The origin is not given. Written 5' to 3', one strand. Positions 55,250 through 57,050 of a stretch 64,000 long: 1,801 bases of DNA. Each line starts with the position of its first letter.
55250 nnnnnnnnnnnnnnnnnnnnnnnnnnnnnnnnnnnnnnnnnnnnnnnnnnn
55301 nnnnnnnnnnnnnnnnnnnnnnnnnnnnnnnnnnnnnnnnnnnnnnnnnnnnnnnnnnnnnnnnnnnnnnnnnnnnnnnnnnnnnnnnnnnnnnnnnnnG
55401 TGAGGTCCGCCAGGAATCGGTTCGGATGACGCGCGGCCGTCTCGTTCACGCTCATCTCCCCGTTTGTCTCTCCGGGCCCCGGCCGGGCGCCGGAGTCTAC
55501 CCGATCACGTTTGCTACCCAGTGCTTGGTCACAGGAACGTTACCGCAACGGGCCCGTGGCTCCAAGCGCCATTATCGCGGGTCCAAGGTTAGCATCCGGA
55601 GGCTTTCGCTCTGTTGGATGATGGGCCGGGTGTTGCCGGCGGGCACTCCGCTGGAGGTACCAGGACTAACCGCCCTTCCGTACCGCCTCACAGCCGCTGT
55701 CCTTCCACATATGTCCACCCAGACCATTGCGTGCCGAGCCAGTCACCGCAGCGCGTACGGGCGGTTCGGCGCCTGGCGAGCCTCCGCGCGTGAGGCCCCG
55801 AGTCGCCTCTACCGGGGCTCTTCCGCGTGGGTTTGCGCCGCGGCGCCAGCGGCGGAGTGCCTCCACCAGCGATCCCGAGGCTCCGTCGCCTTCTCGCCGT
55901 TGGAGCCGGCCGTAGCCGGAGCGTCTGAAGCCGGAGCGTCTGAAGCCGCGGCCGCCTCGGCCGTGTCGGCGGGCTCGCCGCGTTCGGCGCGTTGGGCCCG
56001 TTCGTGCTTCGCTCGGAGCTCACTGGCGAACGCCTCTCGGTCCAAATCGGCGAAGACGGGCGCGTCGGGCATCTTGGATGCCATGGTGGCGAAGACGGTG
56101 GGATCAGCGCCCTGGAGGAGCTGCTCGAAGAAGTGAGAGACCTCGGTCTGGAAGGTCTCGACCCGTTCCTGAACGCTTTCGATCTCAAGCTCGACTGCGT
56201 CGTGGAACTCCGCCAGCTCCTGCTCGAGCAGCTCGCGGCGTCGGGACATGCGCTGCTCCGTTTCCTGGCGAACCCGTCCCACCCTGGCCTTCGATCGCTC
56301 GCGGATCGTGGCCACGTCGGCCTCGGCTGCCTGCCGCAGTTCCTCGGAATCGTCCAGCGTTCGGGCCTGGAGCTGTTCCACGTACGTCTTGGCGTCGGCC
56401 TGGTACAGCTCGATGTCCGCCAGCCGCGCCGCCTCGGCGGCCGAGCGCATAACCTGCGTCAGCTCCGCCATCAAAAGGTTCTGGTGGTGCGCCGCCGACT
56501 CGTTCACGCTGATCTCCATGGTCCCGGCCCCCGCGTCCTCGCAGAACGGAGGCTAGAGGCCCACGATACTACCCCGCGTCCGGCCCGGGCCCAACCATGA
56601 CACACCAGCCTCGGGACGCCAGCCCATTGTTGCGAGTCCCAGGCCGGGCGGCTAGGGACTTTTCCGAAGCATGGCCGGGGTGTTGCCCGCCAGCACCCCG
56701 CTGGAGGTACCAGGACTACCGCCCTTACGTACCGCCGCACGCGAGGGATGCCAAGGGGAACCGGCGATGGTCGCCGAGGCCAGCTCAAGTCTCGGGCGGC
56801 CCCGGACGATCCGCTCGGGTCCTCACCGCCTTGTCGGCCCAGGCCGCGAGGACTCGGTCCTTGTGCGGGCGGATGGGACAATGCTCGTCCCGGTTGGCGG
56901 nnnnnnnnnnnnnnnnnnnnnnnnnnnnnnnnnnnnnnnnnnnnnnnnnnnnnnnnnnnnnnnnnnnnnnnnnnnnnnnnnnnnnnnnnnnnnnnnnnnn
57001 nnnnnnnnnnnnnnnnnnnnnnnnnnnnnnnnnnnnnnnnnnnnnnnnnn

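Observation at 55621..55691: The same ~70-nt noncoding two-hairpin element precedes both coiled-coil paralogs (second copy 56670-56739)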

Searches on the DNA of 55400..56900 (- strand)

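Call 4: search_rna_families(source=window, start=55400, end=56900, threshold=evalue, max_evalue=10, show_alignments=4)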
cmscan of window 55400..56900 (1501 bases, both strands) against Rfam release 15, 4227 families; matches with E-value up to 10: 3.
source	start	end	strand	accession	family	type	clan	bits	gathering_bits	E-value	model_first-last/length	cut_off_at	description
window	56671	56795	-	RF02130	GNAS-AS1_4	Gene; lncRNA;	-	19.8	50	6.4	1-122/122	no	GNAS antisense RNA 1 conserved region 4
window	56319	56355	-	RF02163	sR-tMet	Gene; snRNA; snoRNA; CD-box;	-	19.3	50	2.2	1-72/72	no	Small nucleolar RNA sR-tMet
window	56536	56618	-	RF02038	SPRY4-IT1_1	Gene; lncRNA;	-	16.6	50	2.1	1-91/91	no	SPRY4-IT1 conserved region 1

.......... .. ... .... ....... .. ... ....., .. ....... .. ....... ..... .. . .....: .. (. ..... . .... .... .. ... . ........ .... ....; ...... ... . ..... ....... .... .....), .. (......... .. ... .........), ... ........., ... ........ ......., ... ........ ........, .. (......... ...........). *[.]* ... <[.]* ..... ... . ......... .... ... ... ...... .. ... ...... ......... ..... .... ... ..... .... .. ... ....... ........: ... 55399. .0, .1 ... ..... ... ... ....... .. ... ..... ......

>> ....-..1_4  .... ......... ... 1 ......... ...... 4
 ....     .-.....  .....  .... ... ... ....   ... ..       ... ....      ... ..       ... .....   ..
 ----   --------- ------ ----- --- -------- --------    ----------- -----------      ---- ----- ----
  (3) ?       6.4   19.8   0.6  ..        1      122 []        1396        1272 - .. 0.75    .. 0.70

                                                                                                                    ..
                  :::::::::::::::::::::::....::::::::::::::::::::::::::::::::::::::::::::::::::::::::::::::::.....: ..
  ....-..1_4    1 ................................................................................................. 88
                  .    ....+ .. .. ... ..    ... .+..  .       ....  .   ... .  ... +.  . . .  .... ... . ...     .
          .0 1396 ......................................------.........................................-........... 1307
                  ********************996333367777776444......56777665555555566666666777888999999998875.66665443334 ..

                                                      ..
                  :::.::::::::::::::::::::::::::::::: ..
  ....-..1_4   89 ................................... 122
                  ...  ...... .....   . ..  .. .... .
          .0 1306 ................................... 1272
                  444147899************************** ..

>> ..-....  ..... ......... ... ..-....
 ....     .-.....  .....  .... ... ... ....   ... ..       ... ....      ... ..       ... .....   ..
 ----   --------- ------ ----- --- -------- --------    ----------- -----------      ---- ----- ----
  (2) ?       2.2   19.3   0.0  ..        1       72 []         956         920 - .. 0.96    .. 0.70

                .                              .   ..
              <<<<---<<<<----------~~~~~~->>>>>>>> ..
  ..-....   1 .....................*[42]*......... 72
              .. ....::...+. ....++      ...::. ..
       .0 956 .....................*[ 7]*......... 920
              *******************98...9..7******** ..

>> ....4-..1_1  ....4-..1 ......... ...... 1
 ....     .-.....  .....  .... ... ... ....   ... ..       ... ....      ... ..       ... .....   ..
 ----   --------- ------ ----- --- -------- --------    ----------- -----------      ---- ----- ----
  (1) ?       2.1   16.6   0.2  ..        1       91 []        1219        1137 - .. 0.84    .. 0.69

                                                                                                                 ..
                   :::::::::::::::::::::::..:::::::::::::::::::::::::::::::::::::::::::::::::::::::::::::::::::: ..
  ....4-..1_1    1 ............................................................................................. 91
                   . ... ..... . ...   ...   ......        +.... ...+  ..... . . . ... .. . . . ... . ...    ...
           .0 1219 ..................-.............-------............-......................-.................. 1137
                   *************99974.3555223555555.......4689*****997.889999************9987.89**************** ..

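Call 77: build_rna_model(alignment_id=A3, structure=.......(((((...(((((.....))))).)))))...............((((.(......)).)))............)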
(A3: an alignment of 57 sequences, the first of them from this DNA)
Model R1 built from alignment A3 (57 sequences, 81 columns); structure: as given.
model positions 79; base pairs 15; branch points 1; effective number of sequences 4.3; information 0.717 bits per position. Calibrated on 0.2 Mb of random sequence (short: E-values are rough).
structure used (alignment columns):
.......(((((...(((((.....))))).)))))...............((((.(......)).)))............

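Call 78: search_with_rna_model(model_id=R1, sources=[window, L047, L055, L056, L057, L058, L060, L061, L064, L065, L066, L067, L068, L069, L070, L071, L072, L073, L074, L075, L076, L077, L078, L079, L080, L081, L082, L083, L084, L085, L086, L088, L089, L090, L091, L092, L096, L097, L098, L099, L105, L109, L114, L115, L117, L118, L001, L004, L008, L012, L015, L017, L019, L024, L029, L031, L034, L040, L041, L045, L103, L113, L125, L126], max_evalue=1, make_alignment=true)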
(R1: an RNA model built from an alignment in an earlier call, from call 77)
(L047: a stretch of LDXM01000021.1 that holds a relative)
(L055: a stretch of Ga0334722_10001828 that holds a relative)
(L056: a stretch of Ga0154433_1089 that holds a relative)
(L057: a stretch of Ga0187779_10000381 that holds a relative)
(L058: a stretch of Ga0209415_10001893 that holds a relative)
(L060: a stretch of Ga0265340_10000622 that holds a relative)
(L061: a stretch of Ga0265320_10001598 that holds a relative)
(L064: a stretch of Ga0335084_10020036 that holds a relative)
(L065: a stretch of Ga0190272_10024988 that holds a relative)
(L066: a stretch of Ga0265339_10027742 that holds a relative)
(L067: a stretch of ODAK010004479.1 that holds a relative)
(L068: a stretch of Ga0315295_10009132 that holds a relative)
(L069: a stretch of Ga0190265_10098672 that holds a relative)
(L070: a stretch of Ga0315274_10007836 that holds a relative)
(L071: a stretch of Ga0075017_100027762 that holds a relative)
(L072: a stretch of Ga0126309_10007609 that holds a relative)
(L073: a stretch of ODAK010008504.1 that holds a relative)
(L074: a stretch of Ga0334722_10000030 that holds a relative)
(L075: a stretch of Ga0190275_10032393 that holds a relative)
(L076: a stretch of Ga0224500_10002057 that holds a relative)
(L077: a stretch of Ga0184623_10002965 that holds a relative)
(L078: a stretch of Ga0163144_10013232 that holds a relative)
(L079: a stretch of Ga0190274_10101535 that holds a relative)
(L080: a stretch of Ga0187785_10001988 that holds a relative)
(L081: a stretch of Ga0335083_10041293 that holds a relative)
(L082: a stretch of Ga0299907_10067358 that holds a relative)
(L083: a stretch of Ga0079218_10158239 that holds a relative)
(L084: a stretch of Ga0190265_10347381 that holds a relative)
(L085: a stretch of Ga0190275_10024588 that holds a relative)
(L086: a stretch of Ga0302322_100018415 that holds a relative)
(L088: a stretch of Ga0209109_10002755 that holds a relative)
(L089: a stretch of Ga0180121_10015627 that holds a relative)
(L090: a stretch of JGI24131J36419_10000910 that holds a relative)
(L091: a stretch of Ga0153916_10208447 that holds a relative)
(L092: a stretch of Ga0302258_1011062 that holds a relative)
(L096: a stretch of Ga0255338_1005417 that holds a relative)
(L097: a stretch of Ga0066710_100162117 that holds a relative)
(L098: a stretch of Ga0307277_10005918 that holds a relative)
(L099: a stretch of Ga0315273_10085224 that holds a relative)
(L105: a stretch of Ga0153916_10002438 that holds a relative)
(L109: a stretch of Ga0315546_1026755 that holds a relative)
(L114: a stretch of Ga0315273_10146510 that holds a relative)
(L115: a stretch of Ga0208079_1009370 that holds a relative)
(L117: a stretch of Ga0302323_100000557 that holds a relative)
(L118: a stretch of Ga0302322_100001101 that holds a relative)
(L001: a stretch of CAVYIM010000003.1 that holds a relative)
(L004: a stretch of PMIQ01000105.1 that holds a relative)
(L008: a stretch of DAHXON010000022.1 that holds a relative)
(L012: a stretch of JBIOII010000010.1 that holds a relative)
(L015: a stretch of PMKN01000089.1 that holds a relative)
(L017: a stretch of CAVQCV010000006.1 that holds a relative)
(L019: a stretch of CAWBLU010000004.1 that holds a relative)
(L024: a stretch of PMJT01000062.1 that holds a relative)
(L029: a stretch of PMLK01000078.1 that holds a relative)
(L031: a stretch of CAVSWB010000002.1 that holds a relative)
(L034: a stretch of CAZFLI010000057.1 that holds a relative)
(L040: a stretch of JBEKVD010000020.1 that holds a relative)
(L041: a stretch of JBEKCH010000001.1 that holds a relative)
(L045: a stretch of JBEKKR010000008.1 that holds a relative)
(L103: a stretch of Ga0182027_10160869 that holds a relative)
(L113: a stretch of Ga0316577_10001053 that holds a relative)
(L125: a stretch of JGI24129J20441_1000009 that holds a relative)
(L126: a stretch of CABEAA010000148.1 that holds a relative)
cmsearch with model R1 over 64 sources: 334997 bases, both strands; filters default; matches with E-value up to 1: 57.
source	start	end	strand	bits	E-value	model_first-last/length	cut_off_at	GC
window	55613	55691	-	99.8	1.6e-24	1-79/79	no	0.67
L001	2764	2842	+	99.6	1.9e-24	1-79/79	no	0.66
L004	2767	2845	+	97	9.5e-24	1-79/79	no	0.68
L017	2773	2851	+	90.7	4.9e-22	1-79/79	no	0.66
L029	2768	2845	+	89.7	8.8e-22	1-79/79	no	0.67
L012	2770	2847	+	86.9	5e-21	1-79/79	no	0.67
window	56663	56740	-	86.4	6.8e-21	1-79/79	no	0.69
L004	1712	1790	+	85.8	1e-20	1-79/79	no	0.66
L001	1717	1795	+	85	1.7e-20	1-79/79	no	0.71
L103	178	256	+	82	1.1e-19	1-79/79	no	0.63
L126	1244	1321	+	76.7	2.9e-18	1-79/79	no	0.64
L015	2766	2844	+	76.7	3e-18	1-79/79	no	0.61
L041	2766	2845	+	74.1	1.5e-17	1-79/79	no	0.6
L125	1243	1320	+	71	9.9e-17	1-79/79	no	0.67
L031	2790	2868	+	70.7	1.2e-16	1-79/79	no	0.68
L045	2767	2844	+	69.3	2.9e-16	1-79/79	no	0.62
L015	1803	1880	+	67.1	1.2e-15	1-79/79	no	0.69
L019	2769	2847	+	66.6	1.5e-15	1-79/79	no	0.61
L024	2771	2849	+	66.2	2e-15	1-79/79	no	0.61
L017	1772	1851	+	65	4.3e-15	1-79/79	no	0.68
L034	2762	2841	+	61.1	4.8e-14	1-79/79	no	0.64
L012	1911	1989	+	57.6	4.1e-13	1-79/79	no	0.68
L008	2775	2852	+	55.7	1.4e-12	1-79/79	no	0.6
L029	1962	2041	+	54.3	3.4e-12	1-79/79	no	0.54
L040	2761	2837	+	53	7.4e-12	1-79/79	no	0.65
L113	1250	1329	+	52.3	1.1e-11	1-79/79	no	0.65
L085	1371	1449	+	23.8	0.00058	1-79/79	no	0.72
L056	1318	1396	+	23.5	0.0007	1-79/79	no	0.66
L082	513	591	+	22.9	0.00099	1-79/79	no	0.67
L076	361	418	+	22.4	0.0014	1-79/79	no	0.72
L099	267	345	+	22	0.0018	1-79/79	no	0.68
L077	1382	1460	+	21.1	0.0031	1-79/79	no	0.65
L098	1045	1123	+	20.9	0.0036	1-79/79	no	0.68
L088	1373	1451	+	20.7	0.0039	1-79/79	no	0.71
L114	1135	1213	+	19.6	0.008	1-79/79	no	0.68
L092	45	102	+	19.3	0.0093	1-79/79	no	0.67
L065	1077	1155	+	18.8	0.013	1-79/79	no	0.67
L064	1157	1234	+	18.8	0.013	1-79/79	no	0.68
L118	1375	1432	+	18.7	0.014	1-79/79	no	0.66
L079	434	512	+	17.6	0.028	1-79/79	no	0.68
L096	1370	1449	+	17.5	0.029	1-79/79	no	0.73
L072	1373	1451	+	17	0.04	1-79/79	no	0.71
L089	797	875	+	16.9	0.043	1-79/79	no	0.7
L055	1373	1422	+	16.6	0.049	1-79/79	no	0.72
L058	1375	1434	+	16.5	0.055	1-79/79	no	0.67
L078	1373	1451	+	16.4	0.056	1-79/79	no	0.7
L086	1328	1407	+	16.2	0.066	1-79/79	no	0.66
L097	73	152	+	15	0.14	1-79/79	no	0.64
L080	841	920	+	14.4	0.19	1-79/79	no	0.68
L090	3616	3687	-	13.9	0.27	1-79/79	no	0.76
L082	71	148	+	13.5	0.34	1-79/79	no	0.71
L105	1334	1412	+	13.2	0.42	1-79/79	no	0.71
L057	1375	1434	+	13.2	0.43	1-79/79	no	0.62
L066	140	196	-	12.3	0.75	1-79/79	no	0.67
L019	1840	1917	+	12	0.9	1-79/79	no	0.63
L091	120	198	+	11.9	0.94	1-79/79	no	0.7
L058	519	574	+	11.8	0.97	1-79/79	no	0.7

Alignment A6: 57 matches aligned to the model, 117 columns, each read 5' to 3' on its own strand. Consensus structure (alignment columns), stored with it:
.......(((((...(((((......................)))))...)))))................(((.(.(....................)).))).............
